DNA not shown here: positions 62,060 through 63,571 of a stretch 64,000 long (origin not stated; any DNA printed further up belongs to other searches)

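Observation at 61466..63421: HydS-type sensory [FeFe]-hydrogenase domain fused directly to a histidine-kinase transmitter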

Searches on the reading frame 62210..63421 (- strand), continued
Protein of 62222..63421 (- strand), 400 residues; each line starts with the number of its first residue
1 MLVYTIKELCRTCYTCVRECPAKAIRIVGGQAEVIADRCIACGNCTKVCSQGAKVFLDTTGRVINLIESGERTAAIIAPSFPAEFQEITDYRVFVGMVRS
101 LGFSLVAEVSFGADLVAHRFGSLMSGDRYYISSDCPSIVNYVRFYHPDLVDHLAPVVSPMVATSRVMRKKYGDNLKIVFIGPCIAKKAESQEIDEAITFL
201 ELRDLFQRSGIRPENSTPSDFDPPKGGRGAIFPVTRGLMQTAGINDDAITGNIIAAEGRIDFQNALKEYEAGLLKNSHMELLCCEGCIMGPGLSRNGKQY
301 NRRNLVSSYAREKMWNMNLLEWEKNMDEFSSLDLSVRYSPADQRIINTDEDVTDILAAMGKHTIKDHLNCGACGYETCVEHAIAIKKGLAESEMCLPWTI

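Call 44: search_protein_families(library=pfam, proteins=[L010:151-1332:-, L010:1949-3187:-, L010:3141-5024:-, L010:5821-6291:+, L010:15237-16661:+, L012:13671-15098:+, L012:15401-16645:+, L012:16638-17723:+, L012:826-2934:+, L012:5205-5726:+], max_evalue=0.00001)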
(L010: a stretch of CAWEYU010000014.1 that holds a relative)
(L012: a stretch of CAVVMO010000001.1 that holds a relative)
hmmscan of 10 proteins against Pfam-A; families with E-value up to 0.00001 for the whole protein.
L010:151-1332:- (393 aa): 2 families
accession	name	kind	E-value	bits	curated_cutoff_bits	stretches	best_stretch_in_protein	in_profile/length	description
PF00149.33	Metallophos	-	1.3e-12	49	21.5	1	151-331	2-190/191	Calcineurin-like phosphoesterase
PF12850.12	Metallophos_2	-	3.4e-08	34.1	27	1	151-333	2-120/154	Calcineurin-like phosphoesterase superfamily domain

L010:1949-3187:- (412 aa): 1 family
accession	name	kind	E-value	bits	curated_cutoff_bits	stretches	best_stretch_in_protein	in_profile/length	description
PF07228.17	SpoIIE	-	3.1e-12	47.3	25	1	52-243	2-186/192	Stage II sporulation protein E (SpoIIE)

L010:3141-5024:- (627 aa): 6 families
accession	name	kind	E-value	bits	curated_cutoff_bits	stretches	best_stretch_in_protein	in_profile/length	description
PF02906.19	Fe_hyd_lg_C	-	3.8e-38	132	22.1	1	79-307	2-245/245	Iron only hydrogenase large subunit, C-terminal domain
PF04060.18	FeS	-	6.4e-09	35.8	23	1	385-412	4-31/33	Putative Fe-S cluster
PF12838.12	Fer4_7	-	2.6e-08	34.7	27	1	14-57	1-49/52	4Fe-4S dicluster domain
PF13237.11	Fer4_10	-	1.2e-07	32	25.5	1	8-56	2-52/53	4Fe-4S dicluster domain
PF12837.12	Fer4_6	-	1.4e-06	28.4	25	0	7-30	1-24/24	4Fe-4S binding domain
PF14697.11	Fer4_21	-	7.7e-06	26.4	35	1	9-56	2-51/59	4Fe-4S dicluster domain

L010:5821-6291:+ (156 aa): 1 family
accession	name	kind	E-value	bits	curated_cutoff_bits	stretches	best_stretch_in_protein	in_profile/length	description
PF01257.25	2Fe-2S_thioredx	-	2.4e-44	151.1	24.8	1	6-149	2-144/145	Thioredoxin-like [2Fe-2S] ferredoxin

L010:15237-16661:+ (474 aa): 2 families
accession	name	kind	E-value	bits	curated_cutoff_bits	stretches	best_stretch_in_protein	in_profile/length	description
PF04055.27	Radical_SAM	-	1.2e-16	61.8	29.5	1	94-244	2-148/166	Radical SAM superfamily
PF06968.18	BATS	-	1.7e-13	51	22.2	1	277-384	1-87/88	Biotin and Thiamin Synthesis associated domain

L012:13671-15098:+ (475 aa): 2 families
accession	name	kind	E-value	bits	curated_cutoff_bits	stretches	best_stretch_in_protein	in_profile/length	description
PF04055.27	Radical_SAM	-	1e-18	68.5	29.5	1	94-244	2-148/166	Radical SAM superfamily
PF06968.18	BATS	-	1.2e-15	57.9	22.2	1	277-382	1-85/88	Biotin and Thiamin Synthesis associated domain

L012:15401-16645:+ (414 aa): 4 families
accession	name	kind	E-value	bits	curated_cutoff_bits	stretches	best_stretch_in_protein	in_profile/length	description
PF18133.7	HydF_tetramer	-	7.1e-45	152.1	22.6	1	292-408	3-118/118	Hydrogen maturase F tetramerization domain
PF18128.7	HydF_dimer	-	4.3e-38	129.8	23.4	1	189-287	1-99/99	Hydrogen maturase F dimerization domain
PF01926.29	MMR_HSR1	-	1.2e-20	74.1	21.9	1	21-135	1-113/113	50S ribosome-binding GTPase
PF02421.24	FeoB_N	-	3.7e-06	27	27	1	22-173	3-154/156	Ferrous iron transport protein B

L012:16638-17723:+ (361 aa): 1 family
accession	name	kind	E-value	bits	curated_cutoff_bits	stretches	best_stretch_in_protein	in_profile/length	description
PF04055.27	Radical_SAM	-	4.2e-17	63.3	29.5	1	56-222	1-165/166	Radical SAM superfamily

L012:826-2934:+ (702 aa): 9 families
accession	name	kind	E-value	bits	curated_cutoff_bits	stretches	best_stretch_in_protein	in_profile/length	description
PF17201.10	Cache_3-Cache_2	-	2.1e-64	218.1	27.7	1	38-312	5-290/299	Cache 3/Cache 2 fusion domain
PF17202.10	sCache_3_3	-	3e-30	105.1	28.8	1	121-227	3-105/107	Single cache domain 3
PF13426.13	PAS_9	-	1.3e-12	48.3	27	1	383-482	2-103/103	PAS domain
PF02518.31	HATPase_c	-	4.5e-10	40.4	26.4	1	607-697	3-108/111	Histidine kinase-, DNA gyrase B-, and HSP90-like ATPase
PF02743.24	dCache_1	-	6.2e-10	39.5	45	1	146-304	76-239/240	Cache domain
PF07730.19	HisKA_3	-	1.3e-08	35.7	24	1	501-565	1-66/68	Histidine kinase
PF00989.32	PAS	-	1.7e-07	31.6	22.6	1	373-480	2-113/113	PAS fold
PF08447.18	PAS_3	-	6.7e-07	29.9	25.6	1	395-472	2-82/89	PAS fold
PF08448.16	PAS_4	-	1.5e-06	28.8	23.1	1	378-485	1-110/110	PAS fold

L012:5205-5726:+ (173 aa): 1 family
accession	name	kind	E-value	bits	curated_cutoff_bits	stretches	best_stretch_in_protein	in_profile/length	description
PF00072.30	Response_reg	-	2.1e-16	60.5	30.2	1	7-102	1-93/111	Response regulator receiver domain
